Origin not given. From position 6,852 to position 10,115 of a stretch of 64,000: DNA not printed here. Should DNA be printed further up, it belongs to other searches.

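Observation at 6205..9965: SMC-headed ATPase with a Rad50-type CPVC zinc hook instead of a hinge, translationally coupled to a polytopic membrane protein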

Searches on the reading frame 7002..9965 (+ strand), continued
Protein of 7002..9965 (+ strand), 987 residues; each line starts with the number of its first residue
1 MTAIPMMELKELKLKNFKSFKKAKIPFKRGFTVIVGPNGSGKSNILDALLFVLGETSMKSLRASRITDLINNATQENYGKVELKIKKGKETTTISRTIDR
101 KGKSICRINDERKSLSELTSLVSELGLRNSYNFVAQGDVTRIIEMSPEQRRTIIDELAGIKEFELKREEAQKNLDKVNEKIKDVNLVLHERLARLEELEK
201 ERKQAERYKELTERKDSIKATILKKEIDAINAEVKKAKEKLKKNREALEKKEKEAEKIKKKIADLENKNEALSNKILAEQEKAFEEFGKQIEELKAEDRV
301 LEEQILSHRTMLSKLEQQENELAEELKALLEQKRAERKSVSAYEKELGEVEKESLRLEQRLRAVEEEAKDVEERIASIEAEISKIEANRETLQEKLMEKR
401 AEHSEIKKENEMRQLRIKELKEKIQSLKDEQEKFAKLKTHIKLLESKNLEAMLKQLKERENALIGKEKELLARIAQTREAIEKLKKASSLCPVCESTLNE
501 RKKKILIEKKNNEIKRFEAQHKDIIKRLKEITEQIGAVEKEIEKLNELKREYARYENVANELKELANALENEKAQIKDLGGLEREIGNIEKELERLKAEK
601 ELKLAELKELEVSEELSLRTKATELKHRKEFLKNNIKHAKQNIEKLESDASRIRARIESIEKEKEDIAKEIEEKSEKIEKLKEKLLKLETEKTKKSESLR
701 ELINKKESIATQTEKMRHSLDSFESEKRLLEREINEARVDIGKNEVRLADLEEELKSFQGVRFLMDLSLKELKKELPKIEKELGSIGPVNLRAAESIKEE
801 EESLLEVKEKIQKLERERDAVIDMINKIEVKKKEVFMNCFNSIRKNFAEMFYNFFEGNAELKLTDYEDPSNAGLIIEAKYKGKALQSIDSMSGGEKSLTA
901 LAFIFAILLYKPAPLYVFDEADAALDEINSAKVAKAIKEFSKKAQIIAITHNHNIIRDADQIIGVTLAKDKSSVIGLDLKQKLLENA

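Call 17: find_encoding_contigs(protein=P0082, flank=10000, max_places=1)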
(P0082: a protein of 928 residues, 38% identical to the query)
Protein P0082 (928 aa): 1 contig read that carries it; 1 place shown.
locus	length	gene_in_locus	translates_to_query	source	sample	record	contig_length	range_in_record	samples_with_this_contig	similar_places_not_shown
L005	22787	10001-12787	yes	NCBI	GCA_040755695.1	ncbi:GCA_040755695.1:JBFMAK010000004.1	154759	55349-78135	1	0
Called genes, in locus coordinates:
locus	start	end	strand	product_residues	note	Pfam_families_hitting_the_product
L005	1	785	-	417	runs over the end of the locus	PF02878:PGM_PMM_I, PF02879:PGM_PMM_II (faint), PF02880:PGM_PMM_III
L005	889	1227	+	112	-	PF14007:YtpI (weak), PF02656:DUF202 (weak)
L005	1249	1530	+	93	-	-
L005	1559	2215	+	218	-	PF04893:Yip1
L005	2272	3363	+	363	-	PF13398:Peptidase_M50B (weak), PF02163:Peptidase_M50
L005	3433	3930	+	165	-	-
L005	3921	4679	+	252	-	PF08843:AbiEii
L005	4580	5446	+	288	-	-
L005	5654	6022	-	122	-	-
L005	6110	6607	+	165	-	PF04008:Adenosine_kin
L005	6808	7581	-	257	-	PF20990:DUF2207_C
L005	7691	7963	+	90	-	-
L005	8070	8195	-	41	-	-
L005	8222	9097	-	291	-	-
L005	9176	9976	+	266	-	-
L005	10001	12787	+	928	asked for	PF02463:SMC_N, PF13175:AAA_15 (weak), PF13304:AAA_21 (faint), PF13555:AAA_29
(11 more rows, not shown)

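Call 18: find_encoding_contigs(protein=P0093, flank=10000, max_places=1)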
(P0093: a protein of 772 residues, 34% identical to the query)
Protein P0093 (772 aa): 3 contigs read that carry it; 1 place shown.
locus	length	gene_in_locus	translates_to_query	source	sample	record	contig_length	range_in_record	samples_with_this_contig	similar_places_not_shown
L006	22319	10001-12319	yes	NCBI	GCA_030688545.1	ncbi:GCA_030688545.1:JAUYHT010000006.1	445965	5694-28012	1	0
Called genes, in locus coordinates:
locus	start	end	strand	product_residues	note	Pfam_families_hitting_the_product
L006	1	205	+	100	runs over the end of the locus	-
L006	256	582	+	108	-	-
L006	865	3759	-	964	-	PF01804:Penicil_amidase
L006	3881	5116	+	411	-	-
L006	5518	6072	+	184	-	-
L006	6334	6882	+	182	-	-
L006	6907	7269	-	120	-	PF01850:PIN (weak)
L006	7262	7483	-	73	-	-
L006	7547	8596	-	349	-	-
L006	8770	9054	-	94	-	PF00935:Ribosomal_L44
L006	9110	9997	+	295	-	-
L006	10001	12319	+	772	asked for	PF02463:SMC_N, PF13175:AAA_15, PF13304:AAA_21 (weak), PF13476:AAA_23, PF13514:AAA_27 (weak), PF13555:AAA_29, PF13304:AAA_21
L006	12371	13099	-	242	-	-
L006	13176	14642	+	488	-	PF01368:DHH (weak), PF21763:DHH_CID, PF02272:DHHA1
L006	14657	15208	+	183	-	-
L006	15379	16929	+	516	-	PF00884:Sulfatase, PF01663:Phosphodiest, PF16347:SGSH_C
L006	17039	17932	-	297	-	PF00288:GHMP_kinases_N, PF08544:GHMP_kinases_C (weak)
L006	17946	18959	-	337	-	PF02401:LYTB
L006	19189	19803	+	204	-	-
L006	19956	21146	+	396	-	PF02670:DXP_reductoisom, PF08436:DXP_redisom_C, PF13288:DXPR_C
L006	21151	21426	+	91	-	-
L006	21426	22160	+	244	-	PF01128:IspD, PF12804:NTP_transf_3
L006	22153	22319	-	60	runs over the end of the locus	-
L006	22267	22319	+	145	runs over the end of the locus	PF00293:NUDIX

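Call 39: search_solved_structures(query=window:7002-9962:+, max_evalue=0.00001)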
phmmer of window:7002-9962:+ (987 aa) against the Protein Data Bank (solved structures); distinct sequences matched with E-value up to 0.00001: 65 (the best 60 are shown).
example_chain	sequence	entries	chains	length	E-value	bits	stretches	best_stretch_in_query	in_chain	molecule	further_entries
5xei_A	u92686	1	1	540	2.3e-93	317.3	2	720-985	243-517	Chromosome partition protein Smc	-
5xns_A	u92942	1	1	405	1.1e-80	275.4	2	801-982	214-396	Chromosome partition protein Smc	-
4i99_A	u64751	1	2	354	8.8e-71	242.6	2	829-982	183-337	Chromosome partition protein Smc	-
3zgx_A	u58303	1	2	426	1e-57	199.4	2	779-980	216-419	CHROMOSOME PARTITION PROTEIN SMC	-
5xg3_A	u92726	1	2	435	2.2e-57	198.3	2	783-980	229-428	Chromosome partition protein Smc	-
5h68_A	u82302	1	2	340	3.7e-52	181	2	833-971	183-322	Chromosome partition protein Smc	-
1e69_A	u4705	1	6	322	8.1e-45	156.7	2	852-985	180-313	CHROMOSOME SEGREGATION SMC PROTEIN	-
6yvu_A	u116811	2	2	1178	3.6e-42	148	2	474-976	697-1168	Structural maintenance of chromosomes protein 2,Structural maintenance of chromosomes prot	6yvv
6yvd_C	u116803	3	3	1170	5.8e-42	147.3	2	474-976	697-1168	Structural maintenance of chromosomes protein 2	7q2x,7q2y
7qen_A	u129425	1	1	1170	1.1e-41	146.3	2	474-976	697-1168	Structural maintenance of chromosomes protein 2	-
6qj2_A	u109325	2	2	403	1.5e-40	142.6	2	817-981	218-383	Smc4 | Uncharacterized protein,Uncharacterized protein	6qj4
8ro6_A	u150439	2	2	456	1.5e-39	139.4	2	770-966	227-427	Structural maintenance of chromosomes protein 1A (SMC1A)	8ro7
8p0a_A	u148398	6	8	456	3.1e-39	138.3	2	770-966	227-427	Structural maintenance of chromosomes protein 1A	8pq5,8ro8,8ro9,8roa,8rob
6qj1_A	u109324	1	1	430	5e-39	137.6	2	8-271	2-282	Structural maintenance of chromosomes protein,Structural maintenance of chromosomes protei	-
6qj0_A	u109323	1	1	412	5.6e-39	137.4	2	8-204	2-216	Structural maintenance of chromosomes protein,Structural maintenance of chromosomes protei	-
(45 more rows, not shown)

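Call 43: find_related_loci(query=window:7002-9962:+, collection=genome_contigs, flank=3000)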
Query window:7002-9962:+ (987 aa) in genome_contigs; peptide patterns used: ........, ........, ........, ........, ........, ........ (x = any residue, [..] = any of these).
599 stretches matched a pattern (row limit reached: there are more); 14 encode a relative of the query (tblastn E <= 1e-3); 14 distinct loci.
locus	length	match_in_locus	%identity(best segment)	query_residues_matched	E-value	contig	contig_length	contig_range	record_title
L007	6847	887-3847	95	1-987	0e+0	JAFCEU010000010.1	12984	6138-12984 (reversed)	MAG: Candidatus Iainarchaeum archaeon isolate Meg22_1214_Bin_231 Meg22_1214_Bin_231_scaffold_17792, whole genome shotgun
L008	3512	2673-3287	40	772-975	3e-36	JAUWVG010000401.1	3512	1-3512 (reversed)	MAG: Candidatus Aminicenantes bacterium isolate CSMAG_2626 CSMAG_2626_k141_569909_length_3512_cov_16.4322, whole genome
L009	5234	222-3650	32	6-968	9e-35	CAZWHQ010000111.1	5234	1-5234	MAG TPA_asm: uncultured Eubacteriales bacterium isolate binchicken_co275_153 genome assembly, contig: NODE_29754_length_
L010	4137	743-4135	33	9-946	3e-32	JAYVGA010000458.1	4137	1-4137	MAG: Chitinophagaceae bacterium isolate GL45_Down_metabinner_8 GL45_Down_metabinner_8_457, whole genome shotgun sequence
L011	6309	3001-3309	31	9-121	2e-9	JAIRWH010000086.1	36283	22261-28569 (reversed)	MAG: Oscillospiraceae bacterium isolate Glo450_bin9 k119_174366, whole genome shotgun sequence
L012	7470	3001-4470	32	9-951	1e-7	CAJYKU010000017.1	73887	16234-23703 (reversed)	MAG: uncultured Pantoea sp. isolate SP309_3_metabat2_genome_mining.12 genome assembly, contig: k127_29319, whole genome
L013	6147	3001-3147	43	9-57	3e-7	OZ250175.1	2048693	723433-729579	MAG: Nitrosomonadaceae bacterium isolate 7da9c405-2c67-4caa-9b72-5bbf7b91a332 genome assembly, chromosome: 1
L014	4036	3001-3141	45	9-55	9e-7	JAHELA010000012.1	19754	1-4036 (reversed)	MAG: Nitrosomonadaceae bacterium isolate Ww601 NODE_7534_length_19754_cov_8.112820, whole genome shotgun sequence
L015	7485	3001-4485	40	9-955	3e-6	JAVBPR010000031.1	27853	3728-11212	MAG: Eubacteriales bacterium isolate EPI_MAG_00144 c_000007332269, whole genome shotgun sequence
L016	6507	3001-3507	26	6-198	4e-6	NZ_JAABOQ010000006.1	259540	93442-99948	Spongiivirga citrea strain KCTC 32990 Scaffold6_1, whole genome shotgun sequence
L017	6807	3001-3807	24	27-273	1e-5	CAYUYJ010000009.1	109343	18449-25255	MAG TPA_asm: uncultured Lachnospiraceae bacterium isolate SRP313737_co1_97 genome assembly, contig: NODE_268_length_1093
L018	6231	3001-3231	38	891-975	2e-5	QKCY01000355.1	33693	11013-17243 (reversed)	MAG: Victivallales bacterium isolate SZUA-436 scaffold_2558, whole genome shotgun sequence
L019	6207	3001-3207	37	891-963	2e-5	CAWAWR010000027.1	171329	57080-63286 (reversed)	MAG: uncultured Alphaproteobacteria bacterium isolate MFD05567.bin.2.196 genome assembly, contig: contig_58739, whole ge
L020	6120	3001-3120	44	9-49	2e-5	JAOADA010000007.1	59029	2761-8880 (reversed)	MAG: Brevinematales bacterium isolate SKW221 NODE_7_length_59029_cov_19.315138, whole genome shotgun sequence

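Call 50: find_encoding_contigs(protein=P0104, flank=10000, max_places=1)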
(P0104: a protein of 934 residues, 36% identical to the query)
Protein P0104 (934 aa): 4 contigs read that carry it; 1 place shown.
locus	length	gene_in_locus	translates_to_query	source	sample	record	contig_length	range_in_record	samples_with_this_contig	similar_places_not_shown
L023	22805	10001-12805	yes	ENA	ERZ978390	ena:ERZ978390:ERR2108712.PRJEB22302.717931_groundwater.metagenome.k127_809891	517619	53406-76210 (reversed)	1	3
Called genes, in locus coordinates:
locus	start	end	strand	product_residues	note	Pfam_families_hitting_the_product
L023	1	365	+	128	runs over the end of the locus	-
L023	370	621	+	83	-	-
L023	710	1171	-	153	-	-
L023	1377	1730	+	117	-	-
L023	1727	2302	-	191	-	PF02390:Methyltransf_4 (weak), PF13649:Methyltransf_25 (faint), PF24675:NpmA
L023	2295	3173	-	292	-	PF26553:PDDEXK_19, PF01381:HTH_3 (weak)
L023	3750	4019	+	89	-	-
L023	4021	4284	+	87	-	PF12961:DUF3850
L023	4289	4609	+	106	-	PF11969:DcpS_C, PF01230:HIT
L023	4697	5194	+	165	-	-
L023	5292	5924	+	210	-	PF03848:TehB, PF13489:Methyltransf_23, PF01209:Ubie_methyltran, PF13847:Methyltransf_31, PF08241:Methyltransf_11, PF08242:Methyltransf_12, PF13649:Methyltransf_25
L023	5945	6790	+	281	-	PF07505:DUF5131 (weak), PF04055:Radical_SAM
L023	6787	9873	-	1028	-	PF16656:Pur_ac_phosph_N (weak)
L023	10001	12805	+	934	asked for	PF02463:SMC_N, PF13175:AAA_15, PF13476:AAA_23, PF13555:AAA_29 (weak), PF13304:AAA_21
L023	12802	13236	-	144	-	PF04307:YdjM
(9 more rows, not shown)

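Call 51: find_encoding_contigs(protein=P0115, flank=10000, max_places=1)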
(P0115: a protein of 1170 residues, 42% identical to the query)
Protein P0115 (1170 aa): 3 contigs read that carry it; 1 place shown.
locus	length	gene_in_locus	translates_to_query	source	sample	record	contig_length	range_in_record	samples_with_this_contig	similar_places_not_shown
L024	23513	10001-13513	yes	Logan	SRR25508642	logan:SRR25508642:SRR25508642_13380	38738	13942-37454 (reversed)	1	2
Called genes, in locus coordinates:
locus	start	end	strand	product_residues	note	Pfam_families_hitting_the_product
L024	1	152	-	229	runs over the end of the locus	PF04981:NMD3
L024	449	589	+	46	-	PF18930:DUF5679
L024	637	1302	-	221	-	PF02811:PHP, PF13263:PHP_C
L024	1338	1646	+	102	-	-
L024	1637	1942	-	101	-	-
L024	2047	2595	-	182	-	PF01066:CDP-OH_P_transf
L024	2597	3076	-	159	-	PF09335:VTT_dom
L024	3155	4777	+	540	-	PF00133:tRNA-synt_1 (weak), PF01406:tRNA-synt_1e (weak), PF09334:tRNA-synt_1g, PF19303:Anticodon_3, PF08264:Anticodon_1 (weak)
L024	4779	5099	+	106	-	PF01588:tRNA_bind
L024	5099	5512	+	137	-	PF11969:DcpS_C, PF01230:HIT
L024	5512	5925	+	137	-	-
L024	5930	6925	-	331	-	-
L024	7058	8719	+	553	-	PF02730:AFOR_N, PF01314:AFOR_C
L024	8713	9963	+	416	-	PF01979:Amidohydro_1, PF07969:Amidohydro_3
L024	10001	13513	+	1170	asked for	PF02463:SMC_N, PF13175:AAA_15, PF13304:AAA_21 (weak), PF13476:AAA_23, PF13555:AAA_29, PF06470:SMC_hinge, PF13304:AAA_21 (weak)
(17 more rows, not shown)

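Call 53: predict_structure(alignment_id=A2)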
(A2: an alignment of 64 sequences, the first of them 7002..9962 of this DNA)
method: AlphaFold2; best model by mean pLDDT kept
length: 987 residues; sequences in the alignment: 64
mean_pLDDT: 79.8   pTM: 0.43
mean pLDDT of the five models: 79.8, 78.4, 77.6, 76.4, 73.8
residues with pLDDT >= 90: 115; 70-90: 705; 50-70: 137; < 50: 30
segments of 3 or more residues with pLDDT < 50: 1-3, 226-228, 752-754, 756-763, 765-767
pLDDT, mean of each block of 10 residues (from residue 1): 66 91 88 88 89 82 81 86 91 93 90 89 79 82 89 87 84 86 79 72 59 57 52 56 71 76 79 76 74 81 85 86 87 86 85 77 60 73 83 85 85 87 87 85 87 89 89 86 74 67 82 89 90 90 87 84 89 86 86 86 73 62 78 84 86 87 87 85 81 76 77 76 73 64 49 44 50 59 55 63 77 85 86 90 91 86 88 89 84 86 88 87 82 87 89 87 81 70 66
secondary structure, 60 per line:
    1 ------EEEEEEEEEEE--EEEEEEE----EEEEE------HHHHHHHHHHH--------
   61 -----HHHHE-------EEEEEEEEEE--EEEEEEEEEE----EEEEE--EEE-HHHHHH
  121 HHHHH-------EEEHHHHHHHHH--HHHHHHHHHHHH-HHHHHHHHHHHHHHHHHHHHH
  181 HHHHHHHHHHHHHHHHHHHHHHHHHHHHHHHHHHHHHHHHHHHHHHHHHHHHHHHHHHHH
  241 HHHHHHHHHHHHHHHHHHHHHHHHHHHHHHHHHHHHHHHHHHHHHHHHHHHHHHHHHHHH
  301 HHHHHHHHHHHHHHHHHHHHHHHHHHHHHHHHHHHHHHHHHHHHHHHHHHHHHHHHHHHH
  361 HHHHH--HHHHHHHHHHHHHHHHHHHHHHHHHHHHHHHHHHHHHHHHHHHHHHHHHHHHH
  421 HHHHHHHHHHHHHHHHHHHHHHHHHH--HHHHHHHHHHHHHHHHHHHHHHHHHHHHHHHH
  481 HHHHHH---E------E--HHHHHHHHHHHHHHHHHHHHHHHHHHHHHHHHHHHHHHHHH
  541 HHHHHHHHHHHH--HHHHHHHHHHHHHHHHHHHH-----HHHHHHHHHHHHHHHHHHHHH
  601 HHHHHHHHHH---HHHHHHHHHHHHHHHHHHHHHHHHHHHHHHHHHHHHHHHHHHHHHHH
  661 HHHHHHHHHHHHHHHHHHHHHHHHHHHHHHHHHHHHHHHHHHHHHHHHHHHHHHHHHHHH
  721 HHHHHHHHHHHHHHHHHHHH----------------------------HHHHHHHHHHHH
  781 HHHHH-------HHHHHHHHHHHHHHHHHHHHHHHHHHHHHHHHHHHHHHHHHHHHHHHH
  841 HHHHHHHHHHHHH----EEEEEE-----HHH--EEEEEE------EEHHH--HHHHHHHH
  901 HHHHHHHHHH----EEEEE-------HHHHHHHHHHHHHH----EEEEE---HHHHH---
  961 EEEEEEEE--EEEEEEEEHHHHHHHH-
elements in order (helices of 4 or more, strands of 3 or more residues): E7-17 E20-26 E31-35 H42-52 H66-69 E78-87 E90-99 E104-108 E111-113 H115-125 E133-135 H136-144 H147-158 H160-365 H368-446 H449-486 H500-552 H555-574 H580-610 H614-740 H769-785 H793-853 E858-863 E874-879 H893-910 E915-919 H927-940 E945-949 H953-957 E961-968 E971-978 H979-986
